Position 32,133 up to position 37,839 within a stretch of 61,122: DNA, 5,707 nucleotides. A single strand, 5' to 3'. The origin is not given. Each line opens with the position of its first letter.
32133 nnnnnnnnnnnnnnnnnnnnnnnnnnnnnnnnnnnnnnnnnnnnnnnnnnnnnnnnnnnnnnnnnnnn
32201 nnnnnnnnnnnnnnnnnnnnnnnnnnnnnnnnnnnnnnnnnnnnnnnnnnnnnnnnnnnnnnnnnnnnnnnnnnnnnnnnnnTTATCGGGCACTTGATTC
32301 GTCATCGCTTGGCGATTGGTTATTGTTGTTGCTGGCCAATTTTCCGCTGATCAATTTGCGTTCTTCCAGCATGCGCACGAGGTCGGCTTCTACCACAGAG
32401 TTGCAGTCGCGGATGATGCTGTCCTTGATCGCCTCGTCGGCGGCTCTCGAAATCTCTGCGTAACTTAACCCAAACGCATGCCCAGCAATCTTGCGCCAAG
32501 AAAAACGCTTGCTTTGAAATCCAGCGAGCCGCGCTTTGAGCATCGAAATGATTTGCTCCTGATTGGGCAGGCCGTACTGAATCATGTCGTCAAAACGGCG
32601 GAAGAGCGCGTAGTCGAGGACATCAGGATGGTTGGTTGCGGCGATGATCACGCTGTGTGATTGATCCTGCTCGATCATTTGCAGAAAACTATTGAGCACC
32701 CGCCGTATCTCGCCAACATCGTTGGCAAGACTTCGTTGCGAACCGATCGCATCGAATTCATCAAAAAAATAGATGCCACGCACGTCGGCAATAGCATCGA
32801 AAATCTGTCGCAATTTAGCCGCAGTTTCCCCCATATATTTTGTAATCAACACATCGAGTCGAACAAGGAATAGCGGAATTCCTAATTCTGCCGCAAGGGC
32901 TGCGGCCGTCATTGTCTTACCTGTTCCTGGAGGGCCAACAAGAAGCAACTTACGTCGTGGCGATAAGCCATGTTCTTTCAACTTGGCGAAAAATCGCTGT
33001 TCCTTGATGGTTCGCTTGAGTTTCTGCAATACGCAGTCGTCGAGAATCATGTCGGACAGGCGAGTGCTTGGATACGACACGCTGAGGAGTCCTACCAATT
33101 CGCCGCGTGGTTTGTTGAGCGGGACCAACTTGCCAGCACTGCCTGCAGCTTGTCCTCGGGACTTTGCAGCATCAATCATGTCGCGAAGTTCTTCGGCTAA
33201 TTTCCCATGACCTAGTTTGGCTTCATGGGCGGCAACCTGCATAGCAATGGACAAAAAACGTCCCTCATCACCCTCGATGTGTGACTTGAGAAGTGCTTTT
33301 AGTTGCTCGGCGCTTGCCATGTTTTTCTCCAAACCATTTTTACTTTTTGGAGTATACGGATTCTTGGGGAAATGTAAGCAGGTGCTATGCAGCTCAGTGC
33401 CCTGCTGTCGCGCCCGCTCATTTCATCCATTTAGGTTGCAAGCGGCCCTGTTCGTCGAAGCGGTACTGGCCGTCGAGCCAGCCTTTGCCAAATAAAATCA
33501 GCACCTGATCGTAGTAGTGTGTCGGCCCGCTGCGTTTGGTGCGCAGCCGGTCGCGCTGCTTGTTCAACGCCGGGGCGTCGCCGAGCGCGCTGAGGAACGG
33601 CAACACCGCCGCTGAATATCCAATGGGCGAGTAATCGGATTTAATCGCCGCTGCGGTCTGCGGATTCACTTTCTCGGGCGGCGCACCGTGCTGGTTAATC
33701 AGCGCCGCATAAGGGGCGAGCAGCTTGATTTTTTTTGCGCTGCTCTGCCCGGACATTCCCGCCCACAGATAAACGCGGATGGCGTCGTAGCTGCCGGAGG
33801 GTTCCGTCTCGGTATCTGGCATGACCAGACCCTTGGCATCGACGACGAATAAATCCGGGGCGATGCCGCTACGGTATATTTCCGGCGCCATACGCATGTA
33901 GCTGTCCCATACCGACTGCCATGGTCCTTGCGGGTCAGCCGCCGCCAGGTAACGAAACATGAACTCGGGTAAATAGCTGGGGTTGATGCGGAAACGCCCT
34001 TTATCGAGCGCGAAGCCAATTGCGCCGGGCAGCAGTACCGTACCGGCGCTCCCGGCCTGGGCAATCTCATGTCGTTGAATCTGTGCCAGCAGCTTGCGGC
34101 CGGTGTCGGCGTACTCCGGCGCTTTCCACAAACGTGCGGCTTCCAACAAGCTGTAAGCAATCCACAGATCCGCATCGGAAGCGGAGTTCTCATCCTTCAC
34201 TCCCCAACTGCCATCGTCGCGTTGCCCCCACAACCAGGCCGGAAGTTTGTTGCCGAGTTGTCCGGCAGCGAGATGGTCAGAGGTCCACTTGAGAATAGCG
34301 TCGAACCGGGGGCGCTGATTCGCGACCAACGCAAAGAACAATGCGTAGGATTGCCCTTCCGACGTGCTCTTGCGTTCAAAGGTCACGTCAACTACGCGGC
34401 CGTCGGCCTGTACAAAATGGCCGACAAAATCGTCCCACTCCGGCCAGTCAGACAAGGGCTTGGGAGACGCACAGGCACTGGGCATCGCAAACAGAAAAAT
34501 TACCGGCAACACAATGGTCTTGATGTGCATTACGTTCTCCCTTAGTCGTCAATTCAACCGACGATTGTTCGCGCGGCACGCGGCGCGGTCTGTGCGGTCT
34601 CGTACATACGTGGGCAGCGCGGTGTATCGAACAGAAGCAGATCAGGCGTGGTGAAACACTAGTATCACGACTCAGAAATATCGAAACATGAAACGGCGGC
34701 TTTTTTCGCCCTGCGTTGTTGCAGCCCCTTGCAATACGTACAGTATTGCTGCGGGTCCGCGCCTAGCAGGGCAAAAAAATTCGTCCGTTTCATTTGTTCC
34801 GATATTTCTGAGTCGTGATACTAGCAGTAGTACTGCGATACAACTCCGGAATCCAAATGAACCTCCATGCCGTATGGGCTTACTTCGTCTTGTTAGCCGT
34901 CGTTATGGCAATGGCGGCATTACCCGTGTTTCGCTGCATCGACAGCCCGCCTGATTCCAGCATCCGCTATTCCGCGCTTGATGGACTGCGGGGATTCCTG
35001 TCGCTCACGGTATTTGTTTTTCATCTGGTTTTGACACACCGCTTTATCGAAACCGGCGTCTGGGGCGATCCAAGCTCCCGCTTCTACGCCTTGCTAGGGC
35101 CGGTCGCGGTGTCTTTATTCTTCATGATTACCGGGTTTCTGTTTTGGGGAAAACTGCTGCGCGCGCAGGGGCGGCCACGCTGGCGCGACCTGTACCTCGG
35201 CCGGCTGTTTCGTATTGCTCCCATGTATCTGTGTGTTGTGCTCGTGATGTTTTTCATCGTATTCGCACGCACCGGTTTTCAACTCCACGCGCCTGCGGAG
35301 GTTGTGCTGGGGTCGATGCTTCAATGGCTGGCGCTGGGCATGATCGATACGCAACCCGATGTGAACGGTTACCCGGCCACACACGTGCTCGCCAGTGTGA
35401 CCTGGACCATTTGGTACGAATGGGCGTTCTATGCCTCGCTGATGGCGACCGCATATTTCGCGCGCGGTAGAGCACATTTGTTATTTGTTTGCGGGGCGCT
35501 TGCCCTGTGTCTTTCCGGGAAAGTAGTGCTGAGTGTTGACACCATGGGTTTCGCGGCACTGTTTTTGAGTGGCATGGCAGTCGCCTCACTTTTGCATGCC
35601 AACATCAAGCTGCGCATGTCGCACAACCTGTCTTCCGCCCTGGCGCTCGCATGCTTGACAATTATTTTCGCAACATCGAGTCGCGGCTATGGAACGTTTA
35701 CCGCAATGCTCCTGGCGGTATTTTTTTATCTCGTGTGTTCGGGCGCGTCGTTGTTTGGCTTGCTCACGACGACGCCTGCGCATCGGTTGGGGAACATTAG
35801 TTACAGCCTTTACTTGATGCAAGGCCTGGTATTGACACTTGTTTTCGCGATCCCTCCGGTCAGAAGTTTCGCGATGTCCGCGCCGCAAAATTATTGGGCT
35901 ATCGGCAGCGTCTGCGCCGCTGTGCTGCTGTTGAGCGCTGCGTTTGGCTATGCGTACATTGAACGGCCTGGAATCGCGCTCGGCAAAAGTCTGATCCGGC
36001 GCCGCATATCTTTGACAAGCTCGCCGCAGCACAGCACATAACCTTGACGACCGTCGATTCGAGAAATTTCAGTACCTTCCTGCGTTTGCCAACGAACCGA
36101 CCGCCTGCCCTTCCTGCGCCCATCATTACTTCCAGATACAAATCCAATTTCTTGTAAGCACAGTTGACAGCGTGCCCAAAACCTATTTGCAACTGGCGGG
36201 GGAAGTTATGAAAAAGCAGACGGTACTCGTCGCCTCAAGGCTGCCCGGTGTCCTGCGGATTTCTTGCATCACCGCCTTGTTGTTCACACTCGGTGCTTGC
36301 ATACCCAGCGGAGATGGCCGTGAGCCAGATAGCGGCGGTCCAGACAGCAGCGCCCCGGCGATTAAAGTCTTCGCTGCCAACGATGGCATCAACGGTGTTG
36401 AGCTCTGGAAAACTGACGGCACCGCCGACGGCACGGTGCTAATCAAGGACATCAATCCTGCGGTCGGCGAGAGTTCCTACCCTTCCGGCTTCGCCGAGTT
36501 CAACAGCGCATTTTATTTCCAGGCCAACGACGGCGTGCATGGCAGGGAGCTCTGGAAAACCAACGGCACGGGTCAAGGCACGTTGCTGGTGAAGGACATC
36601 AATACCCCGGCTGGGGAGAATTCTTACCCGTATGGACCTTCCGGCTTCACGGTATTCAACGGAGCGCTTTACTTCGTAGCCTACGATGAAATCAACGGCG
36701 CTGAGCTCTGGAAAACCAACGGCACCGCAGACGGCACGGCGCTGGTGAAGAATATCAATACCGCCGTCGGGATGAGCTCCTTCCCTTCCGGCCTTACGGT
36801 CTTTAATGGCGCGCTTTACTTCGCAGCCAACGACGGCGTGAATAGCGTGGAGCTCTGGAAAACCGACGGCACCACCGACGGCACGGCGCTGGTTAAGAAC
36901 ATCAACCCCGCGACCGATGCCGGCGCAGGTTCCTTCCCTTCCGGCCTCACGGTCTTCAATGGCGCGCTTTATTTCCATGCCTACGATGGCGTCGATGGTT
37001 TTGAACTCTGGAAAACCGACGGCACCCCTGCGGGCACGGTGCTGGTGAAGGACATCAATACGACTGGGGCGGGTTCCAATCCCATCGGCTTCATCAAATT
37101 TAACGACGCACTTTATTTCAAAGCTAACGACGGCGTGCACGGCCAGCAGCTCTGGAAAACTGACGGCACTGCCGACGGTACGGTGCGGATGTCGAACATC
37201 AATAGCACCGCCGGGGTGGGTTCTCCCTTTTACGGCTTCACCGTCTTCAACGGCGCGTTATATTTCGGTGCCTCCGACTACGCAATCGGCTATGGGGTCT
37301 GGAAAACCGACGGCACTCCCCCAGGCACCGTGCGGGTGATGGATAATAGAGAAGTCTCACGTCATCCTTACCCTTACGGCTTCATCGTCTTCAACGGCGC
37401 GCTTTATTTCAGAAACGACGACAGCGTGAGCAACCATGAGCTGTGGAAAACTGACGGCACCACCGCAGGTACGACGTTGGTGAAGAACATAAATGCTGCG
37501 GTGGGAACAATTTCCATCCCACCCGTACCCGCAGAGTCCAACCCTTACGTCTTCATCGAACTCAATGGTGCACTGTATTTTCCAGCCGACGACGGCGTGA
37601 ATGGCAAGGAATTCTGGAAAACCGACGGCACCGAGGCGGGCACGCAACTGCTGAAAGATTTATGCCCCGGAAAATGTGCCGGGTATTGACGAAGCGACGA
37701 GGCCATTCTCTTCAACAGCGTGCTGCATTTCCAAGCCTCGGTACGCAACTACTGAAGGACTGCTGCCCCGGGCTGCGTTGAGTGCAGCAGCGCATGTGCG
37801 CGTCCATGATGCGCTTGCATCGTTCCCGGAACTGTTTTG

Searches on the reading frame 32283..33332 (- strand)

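Call 7: search_protein_families(library=pfam, proteins=[window:32283-33332:-], max_evalue=0.001)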
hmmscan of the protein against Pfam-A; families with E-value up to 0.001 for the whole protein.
window:32283-33332:- (349 aa): 7 families
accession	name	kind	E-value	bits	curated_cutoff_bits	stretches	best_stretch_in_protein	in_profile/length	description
PF00004.35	AAA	-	3.9e-31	108.6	21.2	1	129-253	1-129/131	ATPase family associated with various cellular activities (AAA)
PF13671.12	AAA_33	-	2.5e-06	28.3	27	1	129-234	2-79/143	AAA domain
PF07728.20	AAA_5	-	5.2e-06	26.9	22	1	129-247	2-139/139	AAA domain (dynein-related subfamily)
PF20720.3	nSTAND3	-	7.3e-06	26.2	27.2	1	123-232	14-110/155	Novel STAND NTPase 3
PF13401.12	AAA_22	-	5.9e-05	23.8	27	1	127-158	6-40/130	AAA domain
PF05496.18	RuvB_N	-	0.00046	20.4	27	0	126-157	33-64/159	Holliday junction DNA helicase RuvB P-loop domain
PF13191.12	AAA_16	-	0.00071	20.5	32.6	0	127-184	25-85/167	AAA ATPase domain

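Call 53: search_protein_families(library=padloc, proteins=[window:32283-33332:-], max_evalue=0.001)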
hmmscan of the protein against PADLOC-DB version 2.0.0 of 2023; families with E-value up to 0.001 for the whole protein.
window:32283-33332:- (349 aa): 8 families
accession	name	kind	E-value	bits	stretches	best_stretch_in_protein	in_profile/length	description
PDLC02196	IetA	-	4.4e-76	254.7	1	7-329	3-325/374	-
PDLC04232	IetA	-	1.8e-70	236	1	5-319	1-310/330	-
PDLC02195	IetA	-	4.5e-59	198.7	1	80-345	89-353/395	-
PDLC04231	IetA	-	9e-39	131.8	1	7-264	3-255/262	-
PDLC00914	TRIP13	-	2.1e-13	48.4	1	129-280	74-242/302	TRIP13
PDLC00915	TRIP13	-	7.5e-12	43.3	1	115-279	57-234/302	TRIP13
PDLC04140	mad8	-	1.5e-05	22.7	1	123-174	24-70/314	mads_8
PDLC01439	typeIV_DinG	-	0.00097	15.9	0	107-165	16-66/575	CAS-IV-A; associated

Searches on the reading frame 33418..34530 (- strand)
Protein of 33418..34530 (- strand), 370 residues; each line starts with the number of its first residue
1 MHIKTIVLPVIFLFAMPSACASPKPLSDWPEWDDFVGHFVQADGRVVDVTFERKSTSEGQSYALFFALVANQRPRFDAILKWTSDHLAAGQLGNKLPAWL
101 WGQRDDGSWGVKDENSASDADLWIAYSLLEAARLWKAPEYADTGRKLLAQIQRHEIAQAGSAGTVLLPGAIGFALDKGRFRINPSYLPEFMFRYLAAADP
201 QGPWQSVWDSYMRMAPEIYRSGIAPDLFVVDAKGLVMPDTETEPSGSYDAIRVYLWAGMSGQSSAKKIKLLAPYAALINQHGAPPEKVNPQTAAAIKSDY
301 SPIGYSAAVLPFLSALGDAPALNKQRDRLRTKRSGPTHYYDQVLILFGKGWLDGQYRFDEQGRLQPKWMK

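Call 8: search_protein_families(library=pfam, proteins=[window:33418-34530:-], max_evalue=0.001)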
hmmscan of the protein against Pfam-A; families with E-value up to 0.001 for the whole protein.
window:33418-34530:- (370 aa): 1 family
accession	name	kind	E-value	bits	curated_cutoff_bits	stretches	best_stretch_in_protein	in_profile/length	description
PF01270.23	Glyco_hydro_8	-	6.5e-60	203.4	24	1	20-351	16-338/341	Glycosyl hydrolases family 8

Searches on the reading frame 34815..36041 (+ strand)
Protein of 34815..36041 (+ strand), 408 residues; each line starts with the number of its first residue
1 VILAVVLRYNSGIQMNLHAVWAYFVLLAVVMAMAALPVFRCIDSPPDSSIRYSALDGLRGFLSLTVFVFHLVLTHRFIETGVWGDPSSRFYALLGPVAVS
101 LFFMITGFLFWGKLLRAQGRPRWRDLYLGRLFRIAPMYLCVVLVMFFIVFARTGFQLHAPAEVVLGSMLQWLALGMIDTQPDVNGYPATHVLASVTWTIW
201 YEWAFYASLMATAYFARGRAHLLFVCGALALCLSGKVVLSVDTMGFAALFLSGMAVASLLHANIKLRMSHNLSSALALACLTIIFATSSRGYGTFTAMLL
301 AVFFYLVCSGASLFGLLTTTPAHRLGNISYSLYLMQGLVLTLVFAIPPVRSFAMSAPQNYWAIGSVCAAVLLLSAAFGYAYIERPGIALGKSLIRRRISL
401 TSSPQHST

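Call 8: search_protein_families(library=pfam, proteins=[window:34815-36041:+], max_evalue=0.001)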
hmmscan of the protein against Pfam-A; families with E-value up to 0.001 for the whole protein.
window:34815-36041:+ (408 aa): 1 family
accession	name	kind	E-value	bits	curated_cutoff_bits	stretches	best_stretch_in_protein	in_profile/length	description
PF01757.29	Acyl_transf_3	-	6.8e-24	85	31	1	53-376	2-323/326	Acyltransferase domain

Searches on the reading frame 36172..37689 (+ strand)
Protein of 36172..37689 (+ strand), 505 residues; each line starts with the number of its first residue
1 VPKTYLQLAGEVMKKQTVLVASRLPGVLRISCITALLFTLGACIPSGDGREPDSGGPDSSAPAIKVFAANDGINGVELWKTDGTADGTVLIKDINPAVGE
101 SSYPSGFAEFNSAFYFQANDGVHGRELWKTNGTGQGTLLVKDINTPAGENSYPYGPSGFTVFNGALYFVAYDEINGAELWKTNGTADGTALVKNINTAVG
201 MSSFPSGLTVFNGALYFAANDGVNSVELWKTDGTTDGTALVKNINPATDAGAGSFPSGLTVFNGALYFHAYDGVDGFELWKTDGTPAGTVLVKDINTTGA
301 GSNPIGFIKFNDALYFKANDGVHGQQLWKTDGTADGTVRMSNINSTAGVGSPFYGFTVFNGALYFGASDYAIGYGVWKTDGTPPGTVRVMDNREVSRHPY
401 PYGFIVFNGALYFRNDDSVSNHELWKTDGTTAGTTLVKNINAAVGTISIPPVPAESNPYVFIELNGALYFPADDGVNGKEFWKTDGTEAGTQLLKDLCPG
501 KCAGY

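Call 8: search_protein_families(library=pfam, proteins=[window:36172-37689:+], max_evalue=0.001)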
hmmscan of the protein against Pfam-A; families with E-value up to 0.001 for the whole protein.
window:36172-37689:+ (505 aa): 0 families

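Call 10: search_protein_families(library=pfam, proteins=[window:36172-37689:+], max_evalue=0.01)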
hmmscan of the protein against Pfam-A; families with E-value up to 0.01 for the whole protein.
window:36172-37689:+ (505 aa): 0 families

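Call 12: search_protein_families(library=ncbifam, proteins=[window:36172-37689:+], max_evalue=0.001)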
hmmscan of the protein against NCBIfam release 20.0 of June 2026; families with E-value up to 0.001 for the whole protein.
window:36172-37689:+ (505 aa): 1 family
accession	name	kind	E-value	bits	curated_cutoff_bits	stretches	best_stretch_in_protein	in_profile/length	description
TIGR04534.2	ELWxxDGT_rpt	domain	2.4e-157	510.9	65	9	264-309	1-46/47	ELWxxDGT repeat protein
